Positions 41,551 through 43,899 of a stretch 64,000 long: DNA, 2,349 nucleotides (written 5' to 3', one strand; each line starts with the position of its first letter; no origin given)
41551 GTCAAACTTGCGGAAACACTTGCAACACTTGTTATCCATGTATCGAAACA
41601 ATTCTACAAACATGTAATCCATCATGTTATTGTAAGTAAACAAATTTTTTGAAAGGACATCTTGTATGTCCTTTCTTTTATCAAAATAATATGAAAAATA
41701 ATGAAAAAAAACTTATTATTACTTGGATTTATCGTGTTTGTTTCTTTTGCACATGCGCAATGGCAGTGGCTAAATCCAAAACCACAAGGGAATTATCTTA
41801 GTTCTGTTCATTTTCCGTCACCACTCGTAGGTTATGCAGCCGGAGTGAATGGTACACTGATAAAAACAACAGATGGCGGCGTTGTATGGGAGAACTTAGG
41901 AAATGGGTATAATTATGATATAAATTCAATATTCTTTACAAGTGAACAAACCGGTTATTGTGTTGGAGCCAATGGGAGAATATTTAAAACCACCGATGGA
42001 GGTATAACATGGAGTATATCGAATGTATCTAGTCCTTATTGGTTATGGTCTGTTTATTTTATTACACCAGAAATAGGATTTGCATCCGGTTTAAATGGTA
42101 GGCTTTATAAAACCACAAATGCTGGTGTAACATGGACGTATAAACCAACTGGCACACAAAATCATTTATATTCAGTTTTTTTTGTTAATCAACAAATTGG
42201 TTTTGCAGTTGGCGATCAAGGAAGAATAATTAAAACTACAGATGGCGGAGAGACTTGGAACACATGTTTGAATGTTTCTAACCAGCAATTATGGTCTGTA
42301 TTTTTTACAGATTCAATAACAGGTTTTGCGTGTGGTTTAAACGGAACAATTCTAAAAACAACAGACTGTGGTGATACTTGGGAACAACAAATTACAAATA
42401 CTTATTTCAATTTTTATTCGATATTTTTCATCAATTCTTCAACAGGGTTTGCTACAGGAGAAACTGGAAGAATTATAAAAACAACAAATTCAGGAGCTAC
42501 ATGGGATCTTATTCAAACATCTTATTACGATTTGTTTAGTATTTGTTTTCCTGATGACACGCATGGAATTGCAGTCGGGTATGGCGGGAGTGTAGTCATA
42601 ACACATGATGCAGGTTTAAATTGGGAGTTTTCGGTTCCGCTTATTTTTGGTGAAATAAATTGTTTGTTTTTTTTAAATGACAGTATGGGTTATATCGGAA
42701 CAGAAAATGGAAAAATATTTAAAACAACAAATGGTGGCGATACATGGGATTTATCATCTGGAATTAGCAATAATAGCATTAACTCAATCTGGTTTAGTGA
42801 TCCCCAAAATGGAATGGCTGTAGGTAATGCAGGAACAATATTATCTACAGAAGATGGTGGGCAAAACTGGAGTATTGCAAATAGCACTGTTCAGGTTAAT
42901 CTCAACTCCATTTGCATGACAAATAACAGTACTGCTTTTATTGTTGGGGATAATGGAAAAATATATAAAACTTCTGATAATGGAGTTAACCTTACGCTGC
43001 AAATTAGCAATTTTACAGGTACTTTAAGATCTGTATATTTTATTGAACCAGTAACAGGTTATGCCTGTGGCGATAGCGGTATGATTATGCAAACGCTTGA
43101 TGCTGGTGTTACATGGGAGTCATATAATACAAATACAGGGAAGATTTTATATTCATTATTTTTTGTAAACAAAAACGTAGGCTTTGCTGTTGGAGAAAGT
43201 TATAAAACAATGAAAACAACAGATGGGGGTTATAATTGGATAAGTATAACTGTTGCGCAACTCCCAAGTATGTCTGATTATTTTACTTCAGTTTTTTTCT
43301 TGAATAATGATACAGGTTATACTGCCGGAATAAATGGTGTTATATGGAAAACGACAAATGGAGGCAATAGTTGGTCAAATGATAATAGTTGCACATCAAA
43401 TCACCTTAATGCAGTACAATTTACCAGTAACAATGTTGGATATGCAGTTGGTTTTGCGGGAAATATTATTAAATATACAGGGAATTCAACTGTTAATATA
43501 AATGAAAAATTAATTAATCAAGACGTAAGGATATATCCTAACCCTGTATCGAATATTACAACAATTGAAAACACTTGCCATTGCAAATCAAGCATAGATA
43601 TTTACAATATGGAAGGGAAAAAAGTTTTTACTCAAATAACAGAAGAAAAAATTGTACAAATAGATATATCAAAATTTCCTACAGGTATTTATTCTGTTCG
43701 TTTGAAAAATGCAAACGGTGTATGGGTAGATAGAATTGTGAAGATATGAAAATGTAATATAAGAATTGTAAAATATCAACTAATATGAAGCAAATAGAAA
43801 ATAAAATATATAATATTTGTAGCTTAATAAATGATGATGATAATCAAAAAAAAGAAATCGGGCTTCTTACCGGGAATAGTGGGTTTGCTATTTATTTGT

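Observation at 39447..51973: Class I lanthipeptide locus with split LanB, double-glycine leader and C39-ABC/HlyD export (Bacteroidetes-type hybrid architecture)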

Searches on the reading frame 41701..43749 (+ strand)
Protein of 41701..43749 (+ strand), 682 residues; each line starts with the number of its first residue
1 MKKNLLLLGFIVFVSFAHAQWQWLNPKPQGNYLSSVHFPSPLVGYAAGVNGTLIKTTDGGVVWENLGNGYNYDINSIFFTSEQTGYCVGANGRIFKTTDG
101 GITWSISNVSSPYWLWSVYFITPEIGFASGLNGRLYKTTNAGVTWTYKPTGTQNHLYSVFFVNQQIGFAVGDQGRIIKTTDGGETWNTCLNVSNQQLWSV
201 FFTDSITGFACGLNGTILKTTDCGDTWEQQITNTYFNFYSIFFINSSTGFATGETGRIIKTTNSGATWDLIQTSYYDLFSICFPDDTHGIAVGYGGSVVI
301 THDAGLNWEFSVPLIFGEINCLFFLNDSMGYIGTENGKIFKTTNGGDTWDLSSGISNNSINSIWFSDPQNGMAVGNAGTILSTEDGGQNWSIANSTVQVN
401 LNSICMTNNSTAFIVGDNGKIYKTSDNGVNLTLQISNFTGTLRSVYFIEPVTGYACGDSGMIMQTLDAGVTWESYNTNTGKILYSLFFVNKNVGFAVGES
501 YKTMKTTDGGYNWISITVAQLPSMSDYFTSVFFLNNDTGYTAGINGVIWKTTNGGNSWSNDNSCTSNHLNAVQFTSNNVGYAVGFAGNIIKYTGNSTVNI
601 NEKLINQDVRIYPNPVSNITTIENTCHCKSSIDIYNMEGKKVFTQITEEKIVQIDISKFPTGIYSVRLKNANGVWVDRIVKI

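Call 8: search_protein_families(library=pfam, proteins=[window:41701-43749:+], max_evalue=0.01)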
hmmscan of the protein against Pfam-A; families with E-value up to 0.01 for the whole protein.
window:41701-43749:+ (682 aa): 4 families
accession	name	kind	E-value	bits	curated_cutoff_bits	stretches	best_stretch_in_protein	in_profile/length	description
PF14870.12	PSII_BNR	-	2.4e-52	178.5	27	7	470-559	7-95/303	Photosynthesis system II assembly factor YCF48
PF18962.6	Por_Secre_tail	-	9.5e-14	51.9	27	1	611-679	1-73/75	Secretion system C-terminal sorting domain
PF02012.26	BNR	-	1.4e-05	24.8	27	0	96-105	2-11/12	BNR/Asp-box repeat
PF11589.14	DUF3244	-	0.00053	20.4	25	1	620-674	31-89/96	Domain of unknown function (DUF3244)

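Call 9: search_protein_families(library=ncbifam, proteins=[window:41701-43749:+], max_evalue=0.01)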
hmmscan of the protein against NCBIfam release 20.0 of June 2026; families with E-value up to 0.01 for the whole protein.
window:41701-43749:+ (682 aa): 3 families
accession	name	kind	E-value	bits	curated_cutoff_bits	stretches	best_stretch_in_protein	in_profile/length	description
NF010237.0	PRK13684.1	equivalog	2.9e-54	184.3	326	6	324-445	53-178/334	photosynthesis system II assembly factor Ycf48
NF045728.1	glycosyl_F510_1955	equivalog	6.5e-20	71.4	175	4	335-436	113-214/246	F510_1955 family glycosylhydrolase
TIGR04183.1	Por_Secre_tail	domain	1.4e-12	47.4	23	1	611-681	1-71/72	T9SS type A sorting domain-containing protein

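Call 62: find_homologous_proteins(query=window:41701-43749:+, max_evalue=1e-20)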
Query window:41701-43749:+ (682 aa): 6109 proteins with E <= 1e-20 among 8000 candidates; the best 120 are listed.
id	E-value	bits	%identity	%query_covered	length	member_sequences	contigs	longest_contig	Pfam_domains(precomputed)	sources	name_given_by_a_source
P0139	9.2e-139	482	32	98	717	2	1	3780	PF18962.8,PF14870.13,PF02012.27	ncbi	ncbi:T9SS type A sorting domain-containing protein, partial [candidate division KSB1 bacterium]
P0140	9.2e-139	482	34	100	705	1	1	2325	PF18962.8,PF14870.13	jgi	jgi:photosystem II stability/assembly factor-like uncharacterized protein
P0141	3.6e-138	480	31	86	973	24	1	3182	PF18962.8,PF14870.13,PF02012.27,PF15902.13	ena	-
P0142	2.4e-132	461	38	87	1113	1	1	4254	PF00801.27,PF13573.13,PF18962.8,PF14870.13,PF18911.7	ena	-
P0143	1.0e-131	459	31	100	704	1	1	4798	PF18962.8,PF14870.13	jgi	jgi:photosystem II stability/assembly factor-like uncharacterized protein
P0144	1.7e-130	455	39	85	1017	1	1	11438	PF19408.6,PF13895.13,PF00801.27,PF18962.8,PF14870.13,PF07354.19,PF19081.7,PF02012.27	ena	-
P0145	7.6e-129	449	33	81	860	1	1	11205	PF00801.27,PF18962.8,PF25852.1,PF14870.13,PF18911.7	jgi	jgi:photosystem II stability/assembly factor-like uncharacterized protein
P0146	5.6e-128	446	32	100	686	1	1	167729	PF18962.8,PF14870.13,PF02012.27,PF15902.13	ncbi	ncbi:MAG: YCF48-related protein [Bacteroidota bacterium]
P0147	5.9e-128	446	35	100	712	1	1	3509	PF18962.8,PF14870.13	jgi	jgi:photosystem II stability/assembly factor-like uncharacterized protein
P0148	3.9e-126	440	36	98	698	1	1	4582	PF18962.8,PF14870.13,PF02012.27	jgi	jgi:photosystem II stability/assembly factor-like uncharacterized protein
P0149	9.6e-126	439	35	97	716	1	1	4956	PF18962.8,PF14870.13,PF02012.27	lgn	-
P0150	1.7e-123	432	33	84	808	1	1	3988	PF18962.8,PF14870.13,PF02012.27,PF15902.13,PF13088.13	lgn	-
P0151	4.0e-121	424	32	87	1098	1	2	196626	PF18962.8,PF14870.13,PF19081.7,PF02012.27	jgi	jgi:photosystem II stability/assembly factor-like uncharacterized protein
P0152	6.0e-121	423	35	97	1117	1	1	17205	PF13895.13,PF00801.27,PF18962.8,PF14870.13,PF07354.19,PF19081.7,PF02012.27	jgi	-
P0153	8.8e-120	419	34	100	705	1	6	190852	PF18962.8,PF14870.13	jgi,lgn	-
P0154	2.1e-119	418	30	96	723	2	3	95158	PF18962.8,PF14870.13,PF02012.27,PF15902.13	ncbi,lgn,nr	ncbi:MAG: hypothetical protein HBSAPP04_05180 [Ignavibacteriaceae bacterium]|nr:MAG: T9SS C-terminal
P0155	4.1e-119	417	32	100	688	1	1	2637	PF18962.8,PF14870.13,PF02012.27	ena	-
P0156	7.0e-119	416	34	87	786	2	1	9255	PF18962.8,PF14870.13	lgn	-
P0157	7.1e-119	416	33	98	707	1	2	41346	PF18962.8,PF14870.13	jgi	jgi:photosystem II stability/assembly factor-like uncharacterized protein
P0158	7.7e-119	416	33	87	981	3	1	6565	PF18962.8,PF14870.13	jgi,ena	-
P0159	9.7e-118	413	39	85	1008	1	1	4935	PF00963.25,PF18962.8,PF14870.13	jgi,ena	-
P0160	2.3e-117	411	33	99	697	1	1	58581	PF18962.8,PF14870.13,PF02012.27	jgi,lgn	jgi:photosystem II stability/assembly factor-like uncharacterized protein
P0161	3.3e-117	411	33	100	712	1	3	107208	PF18962.8,PF14870.13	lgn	-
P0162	8.3e-117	410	31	87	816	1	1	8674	PF13585.13,PF18962.8,PF14870.13,PF13860.13,PF02012.27,PF15902.13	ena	-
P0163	2.5e-116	408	39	86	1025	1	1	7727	PF19408.6,PF13895.13,PF00801.27,PF18962.8,PF14870.13,PF07354.19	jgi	jgi:photosystem II stability/assembly factor-like uncharacterized protein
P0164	1.3e-115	406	30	86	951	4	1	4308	PF18962.8,PF14870.13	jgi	jgi:photosystem II stability/assembly factor-like uncharacterized protein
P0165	1.3e-115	406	39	100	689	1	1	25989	PF18962.8,PF14870.13,PF02012.27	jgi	jgi:photosystem II stability/assembly factor-like uncharacterized protein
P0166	3.0e-115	404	31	100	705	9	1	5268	PF18962.8,PF14870.13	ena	-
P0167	6.3e-115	403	32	100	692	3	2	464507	PF18962.8,PF14870.13,PF02012.27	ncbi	-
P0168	6.5e-115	403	31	100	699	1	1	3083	PF18962.8,PF14870.13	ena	-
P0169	6.7e-115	403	35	86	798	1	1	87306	PF18962.8,PF14870.13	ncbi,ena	-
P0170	8.6e-115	403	31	100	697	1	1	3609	PF18962.8,PF14870.13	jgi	jgi:photosystem II stability/assembly factor-like uncharacterized protein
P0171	9.3e-115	403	31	88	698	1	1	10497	PF18962.8,PF14870.13,PF13860.13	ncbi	ncbi:MAG: YCF48-related protein [Ignavibacteria bacterium]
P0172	3.3e-114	401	37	85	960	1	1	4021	PF13895.13,PF18962.8,PF14870.13,PF19081.7,PF02012.27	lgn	-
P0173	3.5e-114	401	32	93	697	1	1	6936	PF18962.8,PF14870.13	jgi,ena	jgi:photosystem II stability/assembly factor-like uncharacterized protein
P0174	3.7e-114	401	36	86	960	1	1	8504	PF00404.25,PF00963.25,PF14870.13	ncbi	ncbi:MAG: YCF48-related protein, partial [bacterium]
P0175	4.8e-113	397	34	84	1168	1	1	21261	PF18962.8,PF14870.13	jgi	jgi:photosystem II stability/assembly factor-like uncharacterized protein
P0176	1.6e-112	395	36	100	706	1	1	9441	PF18962.8,PF14870.13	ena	-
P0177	1.9e-112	395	34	87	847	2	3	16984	PF18962.8,PF14870.13,PF02012.27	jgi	jgi:photosystem II stability/assembly factor-like uncharacterized protein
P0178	2.2e-112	395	31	100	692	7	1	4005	PF18962.8,PF14870.13,PF02012.27,PF15902.13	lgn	-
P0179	2.3e-112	395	33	100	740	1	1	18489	PF18962.8,PF14870.13,PF15902.13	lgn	-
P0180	2.9e-112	395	34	71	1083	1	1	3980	PF18962.8,PF14870.13,PF19081.7,PF02012.27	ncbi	-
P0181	3.5e-112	394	35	100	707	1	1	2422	PF18962.8,PF14870.13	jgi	jgi:photosystem II stability/assembly factor-like uncharacterized protein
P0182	4.0e-112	394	34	76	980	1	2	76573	PF14870.13,PF02012.27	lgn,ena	-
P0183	4.1e-112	394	32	84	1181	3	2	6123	PF14870.13,PF13860.13,PF02012.27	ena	-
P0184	5.5e-112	394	29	83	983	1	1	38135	PF14870.13,PF02012.27,PF15902.13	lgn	-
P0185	5.7e-112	394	35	75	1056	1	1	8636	PF19408.6,PF14870.13,PF02012.27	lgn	-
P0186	1.7e-111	392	31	87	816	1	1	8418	PF18962.8,PF14870.13,PF13860.13,PF15902.13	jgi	-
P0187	1.1e-110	389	35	87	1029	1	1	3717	PF18962.8,PF14870.13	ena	-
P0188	1.1e-110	389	39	91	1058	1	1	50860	PF19190.7,PF14870.13,PF13860.13,PF02012.27,PF22544.3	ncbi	-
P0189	1.2e-110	389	36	97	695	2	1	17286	PF18962.8,PF14870.13,PF02012.27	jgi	jgi:photosystem II stability/assembly factor-like uncharacterized protein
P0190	1.4e-110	389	35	100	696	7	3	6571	PF18962.8,PF14870.13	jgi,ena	-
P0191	2.1e-110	388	34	87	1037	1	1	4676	PF19408.6,PF14870.13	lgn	-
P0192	2.7e-110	388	33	98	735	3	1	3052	PF18962.8,PF14870.13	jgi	-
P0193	3.6e-110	388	37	88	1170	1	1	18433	PF18962.8,PF14870.13,PF24595.2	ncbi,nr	ncbi:MAG: YCF48-related protein [Bacteroidales bacterium]|nr:YCF48-related protein [Bacteroidales ba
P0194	4.3e-110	387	31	100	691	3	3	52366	PF18962.8,PF14870.13,PF02012.27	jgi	jgi:photosystem II stability/assembly factor-like uncharacterized protein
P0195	4.6e-110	387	38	86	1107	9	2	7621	PF19408.6,PF13895.13,PF00801.27,PF18962.8,PF14870.13,PF07354.19,PF19081.7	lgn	-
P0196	1.4e-109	386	36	97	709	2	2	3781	PF18962.8,PF14870.13,PF02012.27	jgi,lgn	jgi:photosystem II stability/assembly factor-like uncharacterized protein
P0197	2.2e-109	385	31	95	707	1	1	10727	PF18962.8,PF14870.13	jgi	-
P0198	5.4e-109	384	32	95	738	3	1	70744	PF18962.8,PF14870.13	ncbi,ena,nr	ncbi:MAG TPA: YCF48-related protein [Ignavibacteria bacterium]|nr:YCF48-related protein [Ignavibacte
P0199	6.9e-109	383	31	99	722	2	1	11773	PF18962.8,PF14870.13,PF02012.27,PF15902.13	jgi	jgi:photosystem II stability/assembly factor-like uncharacterized protein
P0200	1.6e-108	382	33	95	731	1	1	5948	PF18962.8,PF14870.13,PF15902.13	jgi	jgi:photosystem II stability/assembly factor-like uncharacterized protein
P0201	1.7e-108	382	37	100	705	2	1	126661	PF18962.8,PF14870.13,PF02012.27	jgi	jgi:photosystem II stability/assembly factor-like uncharacterized protein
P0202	1.7e-108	382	35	90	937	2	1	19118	PF14870.13,PF02012.27,PF15902.13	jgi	jgi:photosystem II stability/assembly factor-like uncharacterized protein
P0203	2.0e-108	382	34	84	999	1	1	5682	PF13573.13,PF18962.8,PF14870.13,PF19081.7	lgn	-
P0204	2.8e-108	381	37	100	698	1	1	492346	PF18962.8,PF14870.13,PF02012.27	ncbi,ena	-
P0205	3.6e-108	381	33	97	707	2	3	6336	PF18962.8,PF14870.13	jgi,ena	-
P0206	3.9e-108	381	32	96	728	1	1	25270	PF18962.8,PF14870.13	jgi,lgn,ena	-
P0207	4.7e-108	381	36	87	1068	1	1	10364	PF18962.8,PF25788.3,PF24489.2,PF14870.13,PF00041.28,PF16656.12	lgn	-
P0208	5.2e-108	380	37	80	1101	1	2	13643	PF22073.3,PF15780.12,PF18962.8,PF14870.13,PF02012.27,PF22544.3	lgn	-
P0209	9.7e-108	380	28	99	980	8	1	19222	PF18962.8,PF14870.13,PF02012.27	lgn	-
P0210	3.9e-107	378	29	84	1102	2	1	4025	PF25788.3,PF14870.13,PF15902.13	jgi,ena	-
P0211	4.8e-107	377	31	100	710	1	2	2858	PF18962.8,PF14870.13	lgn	-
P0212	7.0e-107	377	32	100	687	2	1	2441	PF18962.8,PF14870.13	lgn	-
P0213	7.7e-107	377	33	82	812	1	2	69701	PF18962.8,PF14870.13,PF02012.27,PF15902.13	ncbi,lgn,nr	ncbi:MAG: T9SS type A sorting domain-containing protein [Ignavibacteriaceae bacterium]|nr:T9SS type 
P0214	9.0e-107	376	31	99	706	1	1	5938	PF18962.8,PF14870.13,PF02012.27,PF15902.13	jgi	jgi:photosystem II stability/assembly factor-like uncharacterized protein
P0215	9.4e-107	376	35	87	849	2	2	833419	PF18962.8,PF14870.13,PF01483.28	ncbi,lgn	-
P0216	1.0e-106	376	32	83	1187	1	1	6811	PF18962.8,PF14870.13,PF01483.28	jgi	jgi:photosystem II stability/assembly factor-like uncharacterized protein/subtilisin-like proprotein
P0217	1.1e-106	376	34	98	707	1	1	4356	PF18962.8,PF14870.13,PF02012.27,PF15902.13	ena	-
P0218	2.0e-106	375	33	95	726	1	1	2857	PF18962.8,PF14870.13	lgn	-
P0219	2.0e-106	375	31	97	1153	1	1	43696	PF07610.18,PF18962.8,PF14870.13,PF12371.15,PF02012.27,PF22544.3,PF15902.13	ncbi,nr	ncbi:MAG: T9SS type A sorting domain-containing protein [Ignavibacteriae bacterium]|nr:T9SS type A s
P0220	2.3e-106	375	38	100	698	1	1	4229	PF18962.8,PF14870.13,PF02012.27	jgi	jgi:photosystem II stability/assembly factor-like uncharacterized protein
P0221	2.8e-106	375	33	99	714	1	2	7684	PF18962.8,PF14870.13,PF15902.13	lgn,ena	-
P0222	3.9e-106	374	32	99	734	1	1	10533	PF18962.8,PF14870.13,PF13860.13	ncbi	-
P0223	5.7e-106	374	33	86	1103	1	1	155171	PF18962.8,PF14870.13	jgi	jgi:photosystem II stability/assembly factor-like uncharacterized protein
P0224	7.9e-106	373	32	100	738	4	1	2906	PF18962.8,PF14870.13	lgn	-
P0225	7.9e-106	373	29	91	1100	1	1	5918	PF18962.8,PF14870.13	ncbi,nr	ncbi:MAG: YCF48-related protein [Ignavibacteriae bacterium]|nr:YCF48-related protein [Ignavibacterio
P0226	8.4e-106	373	40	44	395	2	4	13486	PF18962.8,PF14870.13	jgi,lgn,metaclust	metaclust:\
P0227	1.4e-105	372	34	96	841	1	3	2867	PF18962.8,PF14870.13,PF02012.27,PF15902.13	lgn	-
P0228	1.8e-105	372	32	96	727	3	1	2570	PF18962.8,PF14870.13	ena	-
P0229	1.8e-105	372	33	97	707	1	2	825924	PF18962.8,PF14870.13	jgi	jgi:photosystem II stability/assembly factor-like uncharacterized protein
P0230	1.9e-105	372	39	84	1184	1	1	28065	PF19408.6,PF18962.8,PF14870.13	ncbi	-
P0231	2.0e-105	372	34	100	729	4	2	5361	PF18962.8,PF14870.13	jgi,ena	-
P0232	3.6e-105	371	36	87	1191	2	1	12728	PF18962.8,PF14870.13,PF24595.2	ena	-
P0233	4.8e-105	371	36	82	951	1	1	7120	PF07679.23,PF13895.13,PF07686.24,PF13927.13,PF18962.8,PF14870.13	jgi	jgi:photosystem II stability/assembly factor-like uncharacterized protein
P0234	9.2e-105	370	33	79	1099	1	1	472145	PF18962.8,PF14870.13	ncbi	-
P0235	1.4e-104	369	33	78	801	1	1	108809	PF14870.13,PF02012.27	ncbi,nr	ncbi:MAG: DUF11 domain-containing protein [Chloroflexi bacterium]|nr:DUF11 domain-containing protein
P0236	1.5e-104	369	34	87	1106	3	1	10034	PF18962.8,PF14870.13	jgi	jgi:photosystem II stability/assembly factor-like uncharacterized protein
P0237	1.6e-104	369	39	99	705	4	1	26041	PF18962.8,PF14870.13,PF02012.27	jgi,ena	jgi:photosystem II stability/assembly factor-like uncharacterized protein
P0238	1.8e-104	369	35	100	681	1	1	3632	PF18962.8,PF14870.13,PF15902.13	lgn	-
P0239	1.9e-104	369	35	100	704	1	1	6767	PF18962.8,PF14870.13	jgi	jgi:photosystem II stability/assembly factor-like uncharacterized protein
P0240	2.5e-104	368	32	94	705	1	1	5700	PF18962.8,PF14870.13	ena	-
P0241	2.8e-104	368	33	97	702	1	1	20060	PF18962.8,PF14870.13,PF15902.13,PF13088.13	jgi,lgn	jgi:photosystem II stability/assembly factor-like uncharacterized protein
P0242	2.9e-104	368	35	91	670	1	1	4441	PF18962.8,PF14870.13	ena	-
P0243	3.0e-104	368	32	76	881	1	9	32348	PF18962.8,PF14870.13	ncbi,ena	-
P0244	3.4e-104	368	34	70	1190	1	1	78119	PF18962.8,PF14870.13,PF24595.2,PF02012.27,PF15902.13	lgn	-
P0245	4.4e-104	368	33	100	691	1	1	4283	PF18962.8,PF14870.13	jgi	jgi:photosystem II stability/assembly factor-like uncharacterized protein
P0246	4.9e-104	367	35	98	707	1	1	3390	PF18962.8,PF14870.13,PF02012.27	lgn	-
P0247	9.1e-104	366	32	81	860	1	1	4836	PF00801.27,PF18962.8,PF14870.13,PF02012.27,PF15902.13,PF18911.7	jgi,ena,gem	-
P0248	1.2e-103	366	31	100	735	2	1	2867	PF18962.8,PF14870.13,PF15902.13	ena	-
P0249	1.2e-103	366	36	98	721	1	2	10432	PF18962.8,PF14870.13,PF02012.27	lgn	-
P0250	1.3e-103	366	34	98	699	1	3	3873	PF18962.8,PF14870.13,PF15902.13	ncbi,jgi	jgi:photosystem II stability/assembly factor-like uncharacterized protein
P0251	1.3e-103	366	30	88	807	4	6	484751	PF18962.8,PF14870.13,PF13860.13,PF02012.27,PF15902.13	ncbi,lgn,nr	ncbi:MAG: YCF48-related protein [Ignavibacteriaceae bacterium]|nr:YCF48-related protein [Ignavibacte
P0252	1.3e-103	366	38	88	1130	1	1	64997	PF13895.13,PF18962.8,PF14870.13,PF07354.19,PF19081.7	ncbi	-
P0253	1.5e-103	366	30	99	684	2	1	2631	PF18962.8,PF14870.13,PF15902.13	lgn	-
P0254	1.9e-103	365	30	86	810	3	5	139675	PF18962.8,PF14870.13,PF13860.13,PF02012.27,PF15902.13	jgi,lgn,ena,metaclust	metaclust:\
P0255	2.7e-103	365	34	74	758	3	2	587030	PF18962.8,PF14870.13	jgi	jgi:photosystem II stability/assembly factor-like uncharacterized protein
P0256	2.9e-103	365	35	100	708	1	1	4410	PF18962.8,PF14870.13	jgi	jgi:photosystem II stability/assembly factor-like uncharacterized protein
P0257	4.5e-103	364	34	81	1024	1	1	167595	PF19408.6,PF18962.8,PF14870.13,PF19081.7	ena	-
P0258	4.7e-103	364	30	95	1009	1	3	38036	PF18962.8,PF14870.13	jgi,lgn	jgi:photosystem II stability/assembly factor-like uncharacterized protein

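Call 64: find_encoding_contigs(protein=P0165, flank=8000, max_places=2)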
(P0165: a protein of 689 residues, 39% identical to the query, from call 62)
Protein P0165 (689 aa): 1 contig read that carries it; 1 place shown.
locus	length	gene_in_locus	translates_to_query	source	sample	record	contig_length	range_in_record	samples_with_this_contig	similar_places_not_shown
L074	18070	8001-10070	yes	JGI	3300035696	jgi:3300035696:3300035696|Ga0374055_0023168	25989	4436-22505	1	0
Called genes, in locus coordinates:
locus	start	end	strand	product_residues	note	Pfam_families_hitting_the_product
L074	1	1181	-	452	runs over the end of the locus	PF02310:B12-binding, PF04055:Radical_SAM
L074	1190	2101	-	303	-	PF03279:Lip_A_acyltrans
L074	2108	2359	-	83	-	PF00550:PP-binding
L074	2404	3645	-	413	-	PF00109:ketoacyl-synt, PF02801:Ketoacyl-synt_C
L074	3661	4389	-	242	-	PF00106:adh_short, PF08659:KR, PF13561:adh_short_C2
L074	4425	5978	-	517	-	PF00221:Lyase_aromatic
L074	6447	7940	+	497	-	PF18962:Por_Secre_tail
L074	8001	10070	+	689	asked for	PF14870:PSII_BNR, PF02012:BNR (faint), PF14870:PSII_BNR, PF18962:Por_Secre_tail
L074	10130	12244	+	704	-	-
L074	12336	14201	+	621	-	PF13810:DUF4185 (faint), PF15902:Sortilin-Vps10 (faint), PF02012:BNR (faint), PF25852:DUF6242_C, PF14870:PSII_BNR (weak), PF25852:DUF6242_C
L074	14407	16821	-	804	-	PF14870:PSII_BNR (faint), PF25852:DUF6242_C (faint), PF02012:BNR (faint), PF15902:Sortilin-Vps10 (weak), PF18962:Por_Secre_tail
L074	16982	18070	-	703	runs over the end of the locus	PF18911:PKD_4 (faint), PF13585:CHU_C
